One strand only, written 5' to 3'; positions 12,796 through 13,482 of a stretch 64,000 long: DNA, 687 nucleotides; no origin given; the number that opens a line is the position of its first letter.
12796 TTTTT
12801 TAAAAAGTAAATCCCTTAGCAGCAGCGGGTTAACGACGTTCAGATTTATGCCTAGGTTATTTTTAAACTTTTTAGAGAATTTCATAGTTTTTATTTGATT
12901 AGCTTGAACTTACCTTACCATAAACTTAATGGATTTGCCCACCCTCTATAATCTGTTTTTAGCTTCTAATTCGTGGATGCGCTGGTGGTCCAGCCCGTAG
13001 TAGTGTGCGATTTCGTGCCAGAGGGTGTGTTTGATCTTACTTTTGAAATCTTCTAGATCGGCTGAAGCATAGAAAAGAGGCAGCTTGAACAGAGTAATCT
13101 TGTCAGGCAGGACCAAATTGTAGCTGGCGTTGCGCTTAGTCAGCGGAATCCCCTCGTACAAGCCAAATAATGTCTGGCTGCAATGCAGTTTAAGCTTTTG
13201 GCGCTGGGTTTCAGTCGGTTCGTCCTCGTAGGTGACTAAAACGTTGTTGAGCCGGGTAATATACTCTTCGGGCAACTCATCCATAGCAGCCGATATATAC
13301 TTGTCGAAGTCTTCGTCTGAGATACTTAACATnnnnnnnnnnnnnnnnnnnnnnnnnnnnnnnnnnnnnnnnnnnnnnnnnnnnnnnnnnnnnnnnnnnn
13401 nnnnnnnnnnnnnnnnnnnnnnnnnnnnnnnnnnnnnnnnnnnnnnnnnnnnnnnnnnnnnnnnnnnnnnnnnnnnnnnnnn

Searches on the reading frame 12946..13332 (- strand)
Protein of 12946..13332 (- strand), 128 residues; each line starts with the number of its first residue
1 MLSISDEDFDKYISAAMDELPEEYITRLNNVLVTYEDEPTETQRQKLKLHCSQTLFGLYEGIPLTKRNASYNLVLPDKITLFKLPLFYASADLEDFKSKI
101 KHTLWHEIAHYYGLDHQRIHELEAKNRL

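Call 10: find_encoding_contigs(protein=window:12946-13332:-, flank=10000, max_places=10)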
Protein window:12946-13332:- (128 aa): no gene with exactly this product is on record in the collection.

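Call 90: search_protein_families(library=pfam, max_evalue=0.01, proteins=[window:12946-13332:-])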
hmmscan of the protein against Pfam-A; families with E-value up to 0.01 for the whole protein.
window:12946-13332:- (128 aa): 1 family
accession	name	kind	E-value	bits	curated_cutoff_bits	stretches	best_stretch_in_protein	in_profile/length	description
PF06262.17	Zincin_1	-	8.9e-24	83.7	22.4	1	28-123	1-96/97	Zincin-like metallopeptidase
